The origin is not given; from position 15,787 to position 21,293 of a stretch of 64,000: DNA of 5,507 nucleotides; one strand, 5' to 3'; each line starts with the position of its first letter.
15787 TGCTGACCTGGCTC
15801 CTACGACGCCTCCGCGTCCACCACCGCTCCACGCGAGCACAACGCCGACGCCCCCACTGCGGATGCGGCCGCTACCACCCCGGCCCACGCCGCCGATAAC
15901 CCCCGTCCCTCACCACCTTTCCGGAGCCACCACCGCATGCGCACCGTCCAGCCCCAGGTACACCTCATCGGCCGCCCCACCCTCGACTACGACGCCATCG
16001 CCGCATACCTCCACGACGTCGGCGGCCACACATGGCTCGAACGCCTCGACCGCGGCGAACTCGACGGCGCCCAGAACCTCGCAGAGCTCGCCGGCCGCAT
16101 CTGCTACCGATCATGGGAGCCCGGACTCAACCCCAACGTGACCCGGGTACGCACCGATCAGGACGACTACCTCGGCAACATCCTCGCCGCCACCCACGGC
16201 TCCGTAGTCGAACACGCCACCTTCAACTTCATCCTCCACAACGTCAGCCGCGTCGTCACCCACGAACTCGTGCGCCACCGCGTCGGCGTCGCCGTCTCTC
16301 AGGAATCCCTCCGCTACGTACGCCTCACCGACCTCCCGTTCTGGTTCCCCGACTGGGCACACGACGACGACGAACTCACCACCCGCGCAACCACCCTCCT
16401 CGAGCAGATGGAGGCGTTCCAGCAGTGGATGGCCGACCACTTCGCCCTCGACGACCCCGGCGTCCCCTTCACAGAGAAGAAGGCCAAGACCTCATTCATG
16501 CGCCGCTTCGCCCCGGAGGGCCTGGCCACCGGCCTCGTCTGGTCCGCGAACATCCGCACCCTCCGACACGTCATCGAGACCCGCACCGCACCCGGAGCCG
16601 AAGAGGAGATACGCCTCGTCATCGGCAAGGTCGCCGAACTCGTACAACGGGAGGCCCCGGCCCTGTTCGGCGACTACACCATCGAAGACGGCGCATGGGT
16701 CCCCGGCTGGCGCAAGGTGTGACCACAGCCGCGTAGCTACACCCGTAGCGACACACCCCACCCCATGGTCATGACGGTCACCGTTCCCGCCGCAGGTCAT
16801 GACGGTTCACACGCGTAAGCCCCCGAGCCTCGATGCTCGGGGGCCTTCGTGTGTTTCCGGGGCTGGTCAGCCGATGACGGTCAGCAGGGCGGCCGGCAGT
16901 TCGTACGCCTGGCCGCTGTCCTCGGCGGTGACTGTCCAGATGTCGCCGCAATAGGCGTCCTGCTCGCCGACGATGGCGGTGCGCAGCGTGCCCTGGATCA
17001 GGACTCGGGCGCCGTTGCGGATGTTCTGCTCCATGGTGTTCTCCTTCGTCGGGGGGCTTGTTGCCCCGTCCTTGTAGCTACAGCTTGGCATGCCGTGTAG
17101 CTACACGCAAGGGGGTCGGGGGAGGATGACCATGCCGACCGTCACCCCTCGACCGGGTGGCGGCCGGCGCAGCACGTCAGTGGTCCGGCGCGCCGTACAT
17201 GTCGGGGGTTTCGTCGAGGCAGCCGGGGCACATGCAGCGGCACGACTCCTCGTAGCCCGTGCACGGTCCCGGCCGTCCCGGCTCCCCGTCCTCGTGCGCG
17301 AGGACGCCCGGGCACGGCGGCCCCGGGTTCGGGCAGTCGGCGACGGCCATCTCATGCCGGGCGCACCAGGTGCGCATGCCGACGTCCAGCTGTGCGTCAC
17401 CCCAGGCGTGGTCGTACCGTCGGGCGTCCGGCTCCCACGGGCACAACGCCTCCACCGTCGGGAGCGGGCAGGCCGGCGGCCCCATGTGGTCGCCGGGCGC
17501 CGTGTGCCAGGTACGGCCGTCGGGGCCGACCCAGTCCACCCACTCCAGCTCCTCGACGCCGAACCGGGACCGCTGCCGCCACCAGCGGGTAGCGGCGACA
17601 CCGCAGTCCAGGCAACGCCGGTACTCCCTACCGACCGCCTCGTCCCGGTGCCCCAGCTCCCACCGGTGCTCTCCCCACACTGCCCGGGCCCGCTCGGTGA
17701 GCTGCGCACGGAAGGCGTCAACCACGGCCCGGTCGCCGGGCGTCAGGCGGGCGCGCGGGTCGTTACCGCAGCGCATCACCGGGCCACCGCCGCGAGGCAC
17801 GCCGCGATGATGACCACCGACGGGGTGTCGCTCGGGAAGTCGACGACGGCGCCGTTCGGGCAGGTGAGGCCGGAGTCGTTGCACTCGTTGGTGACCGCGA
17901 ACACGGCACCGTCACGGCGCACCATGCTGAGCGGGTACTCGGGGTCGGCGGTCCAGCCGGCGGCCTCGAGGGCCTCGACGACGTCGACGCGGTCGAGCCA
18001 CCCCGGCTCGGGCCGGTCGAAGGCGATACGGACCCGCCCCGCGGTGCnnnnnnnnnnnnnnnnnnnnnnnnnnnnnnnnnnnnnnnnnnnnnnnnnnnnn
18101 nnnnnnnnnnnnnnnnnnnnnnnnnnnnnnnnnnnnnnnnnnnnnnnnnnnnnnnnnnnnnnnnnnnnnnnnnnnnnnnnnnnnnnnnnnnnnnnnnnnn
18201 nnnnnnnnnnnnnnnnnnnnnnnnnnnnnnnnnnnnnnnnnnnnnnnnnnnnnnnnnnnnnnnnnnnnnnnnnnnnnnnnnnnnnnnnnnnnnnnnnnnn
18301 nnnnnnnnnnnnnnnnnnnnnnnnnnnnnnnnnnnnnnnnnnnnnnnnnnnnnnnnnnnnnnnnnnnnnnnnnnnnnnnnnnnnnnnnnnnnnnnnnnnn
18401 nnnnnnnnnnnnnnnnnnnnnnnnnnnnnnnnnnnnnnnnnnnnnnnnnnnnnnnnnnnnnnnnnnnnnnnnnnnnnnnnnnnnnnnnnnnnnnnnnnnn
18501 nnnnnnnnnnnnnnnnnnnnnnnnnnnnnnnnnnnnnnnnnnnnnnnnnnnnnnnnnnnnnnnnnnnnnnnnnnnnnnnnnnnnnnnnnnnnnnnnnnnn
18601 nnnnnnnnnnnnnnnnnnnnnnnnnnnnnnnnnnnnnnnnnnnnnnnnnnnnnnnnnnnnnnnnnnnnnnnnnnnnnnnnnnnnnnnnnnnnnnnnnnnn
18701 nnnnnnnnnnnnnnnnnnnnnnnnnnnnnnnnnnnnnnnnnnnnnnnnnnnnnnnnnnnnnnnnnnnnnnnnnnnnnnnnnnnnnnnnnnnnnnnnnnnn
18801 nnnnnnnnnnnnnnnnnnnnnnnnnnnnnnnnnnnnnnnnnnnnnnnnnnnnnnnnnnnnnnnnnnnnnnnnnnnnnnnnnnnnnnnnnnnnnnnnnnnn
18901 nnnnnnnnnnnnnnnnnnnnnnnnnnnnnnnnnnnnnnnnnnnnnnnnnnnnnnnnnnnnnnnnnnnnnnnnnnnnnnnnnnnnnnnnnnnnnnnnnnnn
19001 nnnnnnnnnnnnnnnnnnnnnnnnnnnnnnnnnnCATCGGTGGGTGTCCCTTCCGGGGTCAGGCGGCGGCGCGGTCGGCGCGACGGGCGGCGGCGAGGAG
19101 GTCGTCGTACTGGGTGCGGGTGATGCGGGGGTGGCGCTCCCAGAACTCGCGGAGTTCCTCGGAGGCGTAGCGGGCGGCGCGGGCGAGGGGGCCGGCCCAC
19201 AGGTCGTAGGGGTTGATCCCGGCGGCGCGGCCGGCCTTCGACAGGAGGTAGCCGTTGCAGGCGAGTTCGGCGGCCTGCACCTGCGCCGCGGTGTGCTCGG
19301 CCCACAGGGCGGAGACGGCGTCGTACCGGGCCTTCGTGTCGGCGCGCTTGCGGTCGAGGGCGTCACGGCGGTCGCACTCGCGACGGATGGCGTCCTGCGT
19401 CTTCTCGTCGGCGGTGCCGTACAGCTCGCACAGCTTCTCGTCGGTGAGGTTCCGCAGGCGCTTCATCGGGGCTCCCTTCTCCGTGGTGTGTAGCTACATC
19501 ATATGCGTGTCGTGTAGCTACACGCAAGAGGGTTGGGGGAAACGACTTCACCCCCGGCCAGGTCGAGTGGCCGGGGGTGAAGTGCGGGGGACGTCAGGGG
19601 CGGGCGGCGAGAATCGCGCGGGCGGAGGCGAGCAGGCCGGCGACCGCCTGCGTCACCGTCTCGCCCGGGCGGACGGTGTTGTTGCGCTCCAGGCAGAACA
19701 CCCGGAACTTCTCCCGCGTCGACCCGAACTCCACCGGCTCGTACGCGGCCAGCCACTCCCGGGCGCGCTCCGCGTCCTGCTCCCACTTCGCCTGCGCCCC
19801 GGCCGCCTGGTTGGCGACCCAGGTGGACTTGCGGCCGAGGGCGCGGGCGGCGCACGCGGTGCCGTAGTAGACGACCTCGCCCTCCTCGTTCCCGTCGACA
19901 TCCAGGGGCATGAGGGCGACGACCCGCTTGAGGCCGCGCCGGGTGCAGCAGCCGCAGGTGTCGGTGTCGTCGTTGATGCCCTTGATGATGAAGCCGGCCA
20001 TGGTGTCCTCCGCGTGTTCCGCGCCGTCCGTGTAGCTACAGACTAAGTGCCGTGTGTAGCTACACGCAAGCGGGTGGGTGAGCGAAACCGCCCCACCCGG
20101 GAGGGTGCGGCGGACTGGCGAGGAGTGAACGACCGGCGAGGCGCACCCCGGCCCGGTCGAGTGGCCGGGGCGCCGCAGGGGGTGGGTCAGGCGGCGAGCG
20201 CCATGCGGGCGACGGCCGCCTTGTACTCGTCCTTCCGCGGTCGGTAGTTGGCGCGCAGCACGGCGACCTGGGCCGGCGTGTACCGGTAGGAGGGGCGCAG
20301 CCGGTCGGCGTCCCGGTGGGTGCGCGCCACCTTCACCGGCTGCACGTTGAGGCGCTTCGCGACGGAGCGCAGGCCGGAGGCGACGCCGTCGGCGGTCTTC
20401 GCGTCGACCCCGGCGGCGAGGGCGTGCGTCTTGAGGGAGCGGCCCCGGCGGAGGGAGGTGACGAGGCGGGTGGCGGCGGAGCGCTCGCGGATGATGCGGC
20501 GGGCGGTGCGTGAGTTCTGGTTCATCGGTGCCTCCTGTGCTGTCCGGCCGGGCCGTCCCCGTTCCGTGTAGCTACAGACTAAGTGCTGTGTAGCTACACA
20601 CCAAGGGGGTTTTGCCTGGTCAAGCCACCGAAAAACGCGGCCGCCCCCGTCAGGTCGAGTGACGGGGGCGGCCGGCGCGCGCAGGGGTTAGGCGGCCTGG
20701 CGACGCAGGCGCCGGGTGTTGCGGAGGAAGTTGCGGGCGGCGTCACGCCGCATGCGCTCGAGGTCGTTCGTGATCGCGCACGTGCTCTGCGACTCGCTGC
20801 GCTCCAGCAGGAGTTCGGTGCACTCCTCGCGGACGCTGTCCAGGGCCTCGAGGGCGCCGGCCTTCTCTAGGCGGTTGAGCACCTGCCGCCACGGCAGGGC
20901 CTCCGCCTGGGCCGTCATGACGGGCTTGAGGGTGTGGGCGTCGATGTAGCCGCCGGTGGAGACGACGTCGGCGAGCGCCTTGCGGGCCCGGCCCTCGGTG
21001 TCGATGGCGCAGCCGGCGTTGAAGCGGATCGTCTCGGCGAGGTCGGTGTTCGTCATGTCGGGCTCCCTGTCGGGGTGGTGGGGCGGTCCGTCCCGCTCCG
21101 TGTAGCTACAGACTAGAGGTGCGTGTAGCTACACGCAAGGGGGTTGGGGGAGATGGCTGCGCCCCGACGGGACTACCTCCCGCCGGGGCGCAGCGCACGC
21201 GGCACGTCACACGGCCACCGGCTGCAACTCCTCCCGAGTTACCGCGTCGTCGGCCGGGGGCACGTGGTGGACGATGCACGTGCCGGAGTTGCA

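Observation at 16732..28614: Ten near-identical promoter/dual-operator cassettes (paired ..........) drive the whole leftward gene block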

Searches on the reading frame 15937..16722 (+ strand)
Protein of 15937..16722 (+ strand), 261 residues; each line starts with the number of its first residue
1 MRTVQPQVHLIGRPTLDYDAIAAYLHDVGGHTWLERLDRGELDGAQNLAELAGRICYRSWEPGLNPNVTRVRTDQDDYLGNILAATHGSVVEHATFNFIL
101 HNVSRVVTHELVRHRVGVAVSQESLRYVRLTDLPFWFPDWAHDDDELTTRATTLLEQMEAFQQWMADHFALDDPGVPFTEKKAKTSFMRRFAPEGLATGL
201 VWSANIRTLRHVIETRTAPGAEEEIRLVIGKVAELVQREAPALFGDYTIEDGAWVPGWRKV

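Call 12: search_protein_families(library=pfam, proteins=[window:15937-16722:+], max_evalue=0.01)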
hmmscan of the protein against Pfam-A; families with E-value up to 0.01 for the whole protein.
window:15937-16722:+ (261 aa): 1 family
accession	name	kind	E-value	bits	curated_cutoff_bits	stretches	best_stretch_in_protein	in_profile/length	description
PF02511.20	Thy1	-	1e-39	136.7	24.8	1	43-242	7-191/191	Thymidylate synthase complementing protein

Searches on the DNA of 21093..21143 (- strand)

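Call 76: search_dna_similar(query=window:21093-21143:-, collection=phages, mode=distant, max_evalue=10, max_rows=20)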
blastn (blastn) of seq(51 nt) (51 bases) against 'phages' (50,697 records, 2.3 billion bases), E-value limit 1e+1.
Records with a match: 1; places in all: 1; records where one place covers at least 80% of the query: 0.
Best place of each record, by identity: 90-95% 1.
By first word of the organism name: Erwinia 1.
By host as written in the record: Erwinia sp. TAC1.XII.93.8 (Vries et al. 2001) 1.
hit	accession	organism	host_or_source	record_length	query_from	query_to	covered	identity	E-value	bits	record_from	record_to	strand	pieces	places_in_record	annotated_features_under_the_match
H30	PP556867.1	Erwinia phage VL73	Erwinia sp. TAC1.XII.93.8 (Vries et al. ...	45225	6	28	45%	91.3%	4e+0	34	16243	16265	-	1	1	3'-phosphatase, 5'-polynucleotide kinase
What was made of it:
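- On phiC31-type repressor and conserved-inverted-repeat system: The cassette DNA gives only a chance match to an Erwinia phage (call 76).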
